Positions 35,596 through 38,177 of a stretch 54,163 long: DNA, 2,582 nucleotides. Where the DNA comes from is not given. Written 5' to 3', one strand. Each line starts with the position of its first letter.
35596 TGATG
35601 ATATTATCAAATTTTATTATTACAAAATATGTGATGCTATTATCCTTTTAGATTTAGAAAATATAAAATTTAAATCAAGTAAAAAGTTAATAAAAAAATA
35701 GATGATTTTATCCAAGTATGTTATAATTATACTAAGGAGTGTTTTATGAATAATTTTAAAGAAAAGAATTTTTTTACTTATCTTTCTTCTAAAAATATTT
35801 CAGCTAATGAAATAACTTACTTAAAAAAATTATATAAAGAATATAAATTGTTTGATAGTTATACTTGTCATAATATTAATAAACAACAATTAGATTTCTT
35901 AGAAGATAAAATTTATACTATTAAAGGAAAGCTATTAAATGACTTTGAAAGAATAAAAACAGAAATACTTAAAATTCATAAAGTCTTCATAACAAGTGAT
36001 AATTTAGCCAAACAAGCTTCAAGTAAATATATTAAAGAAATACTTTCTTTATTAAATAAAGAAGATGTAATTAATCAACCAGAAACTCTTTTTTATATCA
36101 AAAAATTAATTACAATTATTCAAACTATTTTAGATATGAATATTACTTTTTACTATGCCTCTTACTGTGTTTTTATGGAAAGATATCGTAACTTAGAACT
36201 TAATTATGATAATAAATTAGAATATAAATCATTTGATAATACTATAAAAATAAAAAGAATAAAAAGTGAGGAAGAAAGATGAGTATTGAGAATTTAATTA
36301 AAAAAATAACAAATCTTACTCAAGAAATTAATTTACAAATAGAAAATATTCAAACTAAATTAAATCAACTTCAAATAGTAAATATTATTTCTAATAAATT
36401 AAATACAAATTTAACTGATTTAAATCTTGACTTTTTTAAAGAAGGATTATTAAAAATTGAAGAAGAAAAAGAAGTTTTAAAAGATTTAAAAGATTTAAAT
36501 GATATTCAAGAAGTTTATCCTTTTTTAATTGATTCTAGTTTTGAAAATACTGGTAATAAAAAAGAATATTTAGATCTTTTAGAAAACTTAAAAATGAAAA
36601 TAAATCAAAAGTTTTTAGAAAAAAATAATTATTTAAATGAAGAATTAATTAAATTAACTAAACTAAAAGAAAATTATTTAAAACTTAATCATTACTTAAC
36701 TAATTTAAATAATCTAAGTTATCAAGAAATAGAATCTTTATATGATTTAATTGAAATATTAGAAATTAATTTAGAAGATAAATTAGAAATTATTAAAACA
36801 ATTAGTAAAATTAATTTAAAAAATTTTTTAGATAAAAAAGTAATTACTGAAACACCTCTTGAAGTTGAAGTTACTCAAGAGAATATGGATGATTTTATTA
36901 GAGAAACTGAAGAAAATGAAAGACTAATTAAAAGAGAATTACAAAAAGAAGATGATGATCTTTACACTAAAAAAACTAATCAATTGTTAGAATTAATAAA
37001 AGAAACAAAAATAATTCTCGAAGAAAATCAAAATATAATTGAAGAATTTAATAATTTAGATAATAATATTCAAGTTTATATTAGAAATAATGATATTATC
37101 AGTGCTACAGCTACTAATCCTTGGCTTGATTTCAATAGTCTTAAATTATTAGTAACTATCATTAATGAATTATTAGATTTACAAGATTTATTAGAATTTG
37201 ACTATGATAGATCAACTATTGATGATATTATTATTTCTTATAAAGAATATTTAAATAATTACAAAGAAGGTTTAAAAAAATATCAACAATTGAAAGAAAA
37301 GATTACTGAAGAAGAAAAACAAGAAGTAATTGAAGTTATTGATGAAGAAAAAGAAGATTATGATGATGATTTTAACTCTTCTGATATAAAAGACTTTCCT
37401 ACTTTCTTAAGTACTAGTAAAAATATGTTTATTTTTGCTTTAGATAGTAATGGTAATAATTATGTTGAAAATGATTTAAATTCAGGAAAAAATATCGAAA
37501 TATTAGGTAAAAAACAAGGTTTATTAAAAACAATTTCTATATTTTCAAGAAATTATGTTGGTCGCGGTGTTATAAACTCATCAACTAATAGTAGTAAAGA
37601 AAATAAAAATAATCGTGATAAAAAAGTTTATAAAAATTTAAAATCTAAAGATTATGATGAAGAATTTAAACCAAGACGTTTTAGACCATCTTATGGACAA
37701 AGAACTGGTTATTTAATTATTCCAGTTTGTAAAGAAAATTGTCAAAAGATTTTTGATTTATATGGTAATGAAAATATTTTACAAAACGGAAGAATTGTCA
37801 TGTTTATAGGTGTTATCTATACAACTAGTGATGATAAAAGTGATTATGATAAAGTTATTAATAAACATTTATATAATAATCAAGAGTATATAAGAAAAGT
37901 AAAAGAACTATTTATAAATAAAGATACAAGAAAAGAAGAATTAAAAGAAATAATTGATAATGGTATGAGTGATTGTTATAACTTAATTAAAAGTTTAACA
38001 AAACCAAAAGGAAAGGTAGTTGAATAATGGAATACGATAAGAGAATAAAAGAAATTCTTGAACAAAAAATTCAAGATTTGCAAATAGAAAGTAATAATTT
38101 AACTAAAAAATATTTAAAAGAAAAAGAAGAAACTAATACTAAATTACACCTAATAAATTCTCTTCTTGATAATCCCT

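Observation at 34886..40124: Fic-like gene plus a tightly coupled four-gene operon of unknown proteins next to an Abi gene: candidate uncharacterised defense or conflict system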

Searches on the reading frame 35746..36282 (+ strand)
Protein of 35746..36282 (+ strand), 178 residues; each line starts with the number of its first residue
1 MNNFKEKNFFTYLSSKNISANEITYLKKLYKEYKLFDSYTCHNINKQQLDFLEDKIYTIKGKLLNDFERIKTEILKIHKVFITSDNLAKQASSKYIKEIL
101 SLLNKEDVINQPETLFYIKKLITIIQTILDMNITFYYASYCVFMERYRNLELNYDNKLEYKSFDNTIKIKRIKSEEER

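Call 3: search_protein_families(library=pfam, proteins=[window:35746-36282:+], max_evalue=1)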
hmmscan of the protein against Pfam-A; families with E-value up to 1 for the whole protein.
window:35746-36282:+ (178 aa): 4 families
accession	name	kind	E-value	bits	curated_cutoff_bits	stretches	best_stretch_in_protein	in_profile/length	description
PF16282.11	SANT_DAMP1_like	-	0.034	14.8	29.1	1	3-63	14-79/80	SANT/Myb-like domain of DAMP1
PF07033.16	Orthopox_B11R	-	0.055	13.7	25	1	62-102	9-48/71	Orthopoxvirus B11R protein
PF02335.20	Cytochrom_C552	-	0.11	11.9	24.1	1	40-103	277-338/438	Cytochrome c552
PF10274.15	ParcG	-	0.16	12.6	22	1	45-120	71-147/183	Parkin co-regulated protein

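Call 4: search_protein_families(library=padloc, proteins=[window:35746-36282:+], max_evalue=1)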
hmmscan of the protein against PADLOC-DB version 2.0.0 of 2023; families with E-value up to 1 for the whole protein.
window:35746-36282:+ (178 aa): 0 families

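Call 5: search_protein_families(library=ncbifam, proteins=[window:35746-36282:+], max_evalue=1)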
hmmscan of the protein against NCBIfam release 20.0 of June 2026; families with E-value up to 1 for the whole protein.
window:35746-36282:+ (178 aa): 1 family
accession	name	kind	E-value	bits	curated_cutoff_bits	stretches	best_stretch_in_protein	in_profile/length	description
TIGR02799.1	thio_ybgC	equivalog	0.073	13.4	141.35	0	134-149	17-32/126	tol-pal system-associated acyl-CoA thioesterase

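Call 6: search_protein_families(library=phrogs, proteins=[window:35746-36282:+], max_evalue=1)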
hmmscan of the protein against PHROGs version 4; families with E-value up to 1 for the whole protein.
window:35746-36282:+ (178 aa): 2 families
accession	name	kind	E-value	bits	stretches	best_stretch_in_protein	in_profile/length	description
phrog_1079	-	unknown function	0.019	16.5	1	80-125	27-72/99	-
phrog_6402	-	other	0.088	14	1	62-150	18-104/111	deoxyribonucleoside 5' monophosphate phosphatase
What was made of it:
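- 35746..36282 (+): Gene B. It encodes a 178-aa all-helical basic protein (pI 9.05) and is the first gene of the cassette. No family hit (calls 3-6).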

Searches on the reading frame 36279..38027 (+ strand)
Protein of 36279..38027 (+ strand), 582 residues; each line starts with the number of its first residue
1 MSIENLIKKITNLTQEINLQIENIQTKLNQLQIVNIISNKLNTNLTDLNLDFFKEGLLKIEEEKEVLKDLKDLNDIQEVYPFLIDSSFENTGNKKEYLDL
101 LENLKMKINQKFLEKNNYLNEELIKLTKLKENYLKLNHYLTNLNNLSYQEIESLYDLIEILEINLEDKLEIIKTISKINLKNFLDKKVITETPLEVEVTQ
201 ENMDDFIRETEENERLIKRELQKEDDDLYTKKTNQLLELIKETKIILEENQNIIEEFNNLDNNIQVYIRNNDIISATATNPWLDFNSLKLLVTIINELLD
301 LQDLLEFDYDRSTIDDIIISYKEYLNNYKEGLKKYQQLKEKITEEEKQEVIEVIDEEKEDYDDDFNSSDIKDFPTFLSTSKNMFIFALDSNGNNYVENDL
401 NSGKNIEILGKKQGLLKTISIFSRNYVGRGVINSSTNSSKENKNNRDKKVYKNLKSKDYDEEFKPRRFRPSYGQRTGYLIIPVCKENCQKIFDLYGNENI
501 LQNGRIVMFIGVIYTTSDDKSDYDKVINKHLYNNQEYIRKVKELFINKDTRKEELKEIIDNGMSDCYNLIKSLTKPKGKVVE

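Call 3: search_protein_families(library=pfam, proteins=[window:36279-38027:+], max_evalue=1)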
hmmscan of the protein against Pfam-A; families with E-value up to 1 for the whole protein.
window:36279-38027:+ (582 aa): 0 families

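Call 4: search_protein_families(library=padloc, proteins=[window:36279-38027:+], max_evalue=1)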
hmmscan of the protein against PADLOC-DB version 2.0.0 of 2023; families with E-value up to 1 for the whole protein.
window:36279-38027:+ (582 aa): 0 families

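Call 5: search_protein_families(library=ncbifam, proteins=[window:36279-38027:+], max_evalue=1)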
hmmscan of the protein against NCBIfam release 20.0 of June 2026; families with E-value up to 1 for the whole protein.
window:36279-38027:+ (582 aa): 2 families
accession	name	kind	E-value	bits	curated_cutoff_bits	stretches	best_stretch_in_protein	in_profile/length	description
NF002993.0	PRK03745.1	equivalog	0.14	12.4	131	1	21-71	37-86/102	signal recognition particle protein Srp19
NF041667.1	GvpU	equivalog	0.25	11.7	70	1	308-357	23-72/117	gas vesicle accessory protein GvpU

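Call 6: search_protein_families(library=phrogs, proteins=[window:36279-38027:+], max_evalue=1)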
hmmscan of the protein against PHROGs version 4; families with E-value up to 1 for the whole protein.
window:36279-38027:+ (582 aa): 1 family
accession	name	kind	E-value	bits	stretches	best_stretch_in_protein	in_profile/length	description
phrog_28442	-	unknown function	0.12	11.6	1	407-454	413-460/604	-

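Call 7: find_encoding_contigs(protein=window:36279-38027:+, flank=10000, max_places=6)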
Protein window:36279-38027:+ (582 aa): no gene with exactly this product is on record in the collection.

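Call 13: search_solved_structures(query=window:36279-38027:+, max_evalue=10)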
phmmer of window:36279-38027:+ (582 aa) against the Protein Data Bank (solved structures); distinct sequences matched with E-value up to 10: 1.
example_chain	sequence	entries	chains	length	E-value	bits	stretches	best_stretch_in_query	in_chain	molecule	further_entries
2cuc_A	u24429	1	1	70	1.9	10.5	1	379-423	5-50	SH3 domain containing ring finger 2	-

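Call 20: find_homologous_proteins(query=window:36279-38027:+, max_evalue=0.01)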
Query window:36279-38027:+ (582 aa): 2 proteins with E <= 0.01 among 8000 candidates.
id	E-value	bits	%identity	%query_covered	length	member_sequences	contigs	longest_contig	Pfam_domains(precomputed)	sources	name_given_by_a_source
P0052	0.0e+0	1213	100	100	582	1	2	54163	-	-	-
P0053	3.8e-70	255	35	96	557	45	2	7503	-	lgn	-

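Call 110: search_protein_families(library=padloc, alignment_id=A8, max_evalue=0.1)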
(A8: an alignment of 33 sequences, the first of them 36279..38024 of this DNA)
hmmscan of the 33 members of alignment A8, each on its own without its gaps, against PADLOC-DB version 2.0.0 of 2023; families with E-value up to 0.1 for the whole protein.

A. member 1, window:36279-38024:+ (582 aa): 0 families

B. families by the number of members that match (of 33 scanned): 2 families
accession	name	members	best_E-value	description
PDLC01444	Cas10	1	0.0027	CAS-III; effector_LS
PDLC04183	HEC-01A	1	0.03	-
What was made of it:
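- On Known or candidate anti-phage defence systems (PADLOC v2): Among 33 diverse B, C, D and E homologues there are only two singleton chance-level hits (call 110).
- None of 33 homologues matches PADLOC (call 110).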

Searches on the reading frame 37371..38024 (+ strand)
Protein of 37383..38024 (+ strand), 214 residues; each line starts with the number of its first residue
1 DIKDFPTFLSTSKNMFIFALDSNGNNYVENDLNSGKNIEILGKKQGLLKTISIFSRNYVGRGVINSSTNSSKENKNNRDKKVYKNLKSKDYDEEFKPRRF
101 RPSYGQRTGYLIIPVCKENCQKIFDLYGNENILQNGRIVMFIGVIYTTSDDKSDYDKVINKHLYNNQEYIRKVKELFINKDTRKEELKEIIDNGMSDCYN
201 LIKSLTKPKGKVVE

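Call 25: find_homologous_proteins(query=window:37383-38024:+, max_evalue=0.01)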
Query window:37383-38024:+ (214 aa): 1 proteins with E <= 0.01 among 386 candidates.
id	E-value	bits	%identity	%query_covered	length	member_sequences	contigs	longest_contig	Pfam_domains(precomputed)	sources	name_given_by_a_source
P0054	2.9e-32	130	49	68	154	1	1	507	-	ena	-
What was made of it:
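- Tried and rejected: Word-index homologue searches for C returned only 1-2 relatives, because low-complexity words swamped the index (calls 20, 25).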

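Call 45: search_solved_structures(query=A2, max_evalue=10, show_alignments=2)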
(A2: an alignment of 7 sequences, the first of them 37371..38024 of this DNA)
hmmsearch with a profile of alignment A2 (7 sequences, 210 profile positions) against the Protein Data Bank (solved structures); distinct sequences matched with E-value up to 10: 0.

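Call 54: predict_structure(alignment_id=A3)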
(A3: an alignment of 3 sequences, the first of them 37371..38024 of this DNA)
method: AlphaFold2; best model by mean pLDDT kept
length: 218 residues; sequences in the alignment: 3
mean_pLDDT: 46.7   pTM: 0.45
mean pLDDT of the five models: 46.7, 45.9, 44.8, 43.3, 40.8
residues with pLDDT >= 90: 0; 70-90: 27; 50-70: 61; < 50: 130
segments of 3 or more residues with pLDDT < 50: 1-111, 145-154, 212-218
pLDDT, mean of each block of 10 residues (from residue 1): 31 39 43 39 31 31 23 30 28 32 42 58 74 54 47 48 53 68 83 69 59 46
secondary structure, 60 per line:
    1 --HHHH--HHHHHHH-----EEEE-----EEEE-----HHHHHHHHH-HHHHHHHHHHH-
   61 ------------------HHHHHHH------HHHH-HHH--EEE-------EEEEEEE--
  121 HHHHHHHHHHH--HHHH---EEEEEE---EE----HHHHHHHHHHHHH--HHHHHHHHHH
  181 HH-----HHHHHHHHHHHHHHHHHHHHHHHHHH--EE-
elements in order: H3-6 H9-15 E21-24 E30-33 H39-47 H49-59 H79-85 H92-95 E102-104 E112-118 H121-131 H134-137 E141-146 H156-168 H171-182 H188-213
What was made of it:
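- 36279..38027 (+): Gene C, 582 aa. It has an acidic, hypervariable helical N-terminal region of about 360 aa and a basic, conserved C-terminal domain (about residues 380-582). That domain is assigned weakly to the RelE/ParE superfamily and carries an insertion of about 20 aa. The AF2 model of this domain is unusable (pLDDT 47, call 54).
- On RelE/ParE toxin superfamily (type II TA toxin): The AF2 model of the domain had pLDDT 47, because only 3 sequences were allowed in the alignment (call 54).
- Its structure model failed (call 54).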

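Call 57: fold_search(model_id=the predicted structure, library=pdb)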
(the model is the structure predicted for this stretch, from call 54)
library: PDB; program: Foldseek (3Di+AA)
matches with E <= 10: 68; with E <= 0.001: 0
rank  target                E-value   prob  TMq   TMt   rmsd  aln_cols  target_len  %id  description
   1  8ckp_B                8.9e-01  0.08  0.14  0.11   9.6       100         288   12  X-ray structure of the crystallization-prone form of subfamily III haloalkane dehalogenase DhmeA from Haloferax medite (released 2023-08-30)
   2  4zxf_A                1.4e+00  0.05  0.14  0.10  10.7       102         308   16  Crystal Structure of a Soluble Variant of Monoglyceride Lipase from Saccharomyces Cerevisiae in Complex with a Substra (released 2016-05-25)
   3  4zwn_C                1.8e+00  0.05  0.15  0.12   9.5       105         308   13  Crystal Structure of a Soluble Variant of the Monoglyceride Lipase from Saccharomyces Cerevisiae (released 2016-04-27)
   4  5z7j_E                1.9e+00  0.05  0.11  0.10   7.1        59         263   17  Crystal structure of a lactonase double mutant in complex with ligand l (released 2018-05-02)
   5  5c7y_A                1.9e+00  0.05  0.11  0.10   7.5        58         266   10  ZHD-Intermediate complex after ZHD crystal soaking in ZEN for 9min (released 2016-06-29)
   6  5c81_B                2.1e+00  0.04  0.10  0.09   8.2        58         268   12  ZHD-Intermediate complex after ZHD crystal soaking in ZEN for 12min (released 2016-06-29)
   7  5xmw_B                2.1e+00  0.04  0.10  0.09   8.2        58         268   12  Selenomethionine-derivated ZHD (released 2018-04-25)
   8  5xmw_A                2.4e+00  0.04  0.10  0.09   8.2        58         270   12  Selenomethionine-derivated ZHD (released 2018-04-25)
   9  5xo6_F                2.5e+00  0.04  0.11  0.10   9.6        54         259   17  Crystal structure of a novel ZEN lactonase mutant (released 2018-05-02)
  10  8ckp_D                2.9e+00  0.04  0.14  0.11  11.0       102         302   10  X-ray structure of the crystallization-prone form of subfamily III haloalkane dehalogenase DhmeA from Haloferax medite (released 2023-08-30)
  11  5ie5_A                2.9e+00  0.04  0.11  0.10   7.5        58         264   10  Crystal structure of a lactonase double mutant in complex with substrate a (released 2017-01-04)
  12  3wzl_A                2.9e+00  0.03  0.11  0.09   9.0        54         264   15  ZEN lactonase (released 2014-11-26)
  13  6jr9_A                3.1e+00  0.03  0.11  0.09   9.7        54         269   15  ZHD/W183F complex with ZEN (released 2020-04-08)
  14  8ckp_F                3.1e+00  0.03  0.13  0.11   9.7       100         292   11  X-ray structure of the crystallization-prone form of subfamily III haloalkane dehalogenase DhmeA from Haloferax medite (released 2023-08-30)
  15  9c2g_E                3.1e+00  0.03  0.14  0.11  11.4        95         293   13  ISOBUTYLENE EPOXIDE HYDROLASE FROM MYCOLICIBACTERIUM (released 2025-10-01)
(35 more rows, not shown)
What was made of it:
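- On RelE/ParE toxin superfamily (type II TA toxin): Foldseek on that model is meaningless (call 57).
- Tried and rejected: Foldseek on that model is uninformative (call 57).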

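Call 58: search_protein_families(library=pfam, alignment_id=A2, max_evalue=10)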
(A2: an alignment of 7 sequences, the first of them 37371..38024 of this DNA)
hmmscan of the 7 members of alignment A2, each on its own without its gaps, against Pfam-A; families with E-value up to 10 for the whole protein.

A. member 1, window:37371-38024:+ (218 aa): 0 families

B. families by the number of members that match (of 7 scanned): 7 families
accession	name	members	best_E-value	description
PF08702.15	Fib_alpha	3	0.0062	Fibrinogen alpha/beta chain family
PF17898.6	GerD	3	0.02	Spore germination GerD central core domain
PF10273.14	WGG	3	0.087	Pre-rRNA-processing protein TSR2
PF08956.15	DUF1869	1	0.038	Domain of unknown function (DUF1869)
PF16800.11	Endopep_inhib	1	0.066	IseA DL-endopeptidase inhibitor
PF20841.2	NtrZ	1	0.085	NtrZ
PF22440.1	SirC_C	1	0.33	SirC C-terminal domain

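Call 91: search_dna_similar(query=window:37413-38024:+, collection=phages, mode=protein, max_evalue=0.01, max_rows=8)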
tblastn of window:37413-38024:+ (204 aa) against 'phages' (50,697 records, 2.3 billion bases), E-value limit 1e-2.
No match.

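Call 95: search_protein_families(library=ncbifam, proteins=[window:37413-38024:+], max_evalue=10)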
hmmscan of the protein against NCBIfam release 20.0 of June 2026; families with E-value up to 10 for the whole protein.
window:37413-38024:+ (204 aa): 0 families
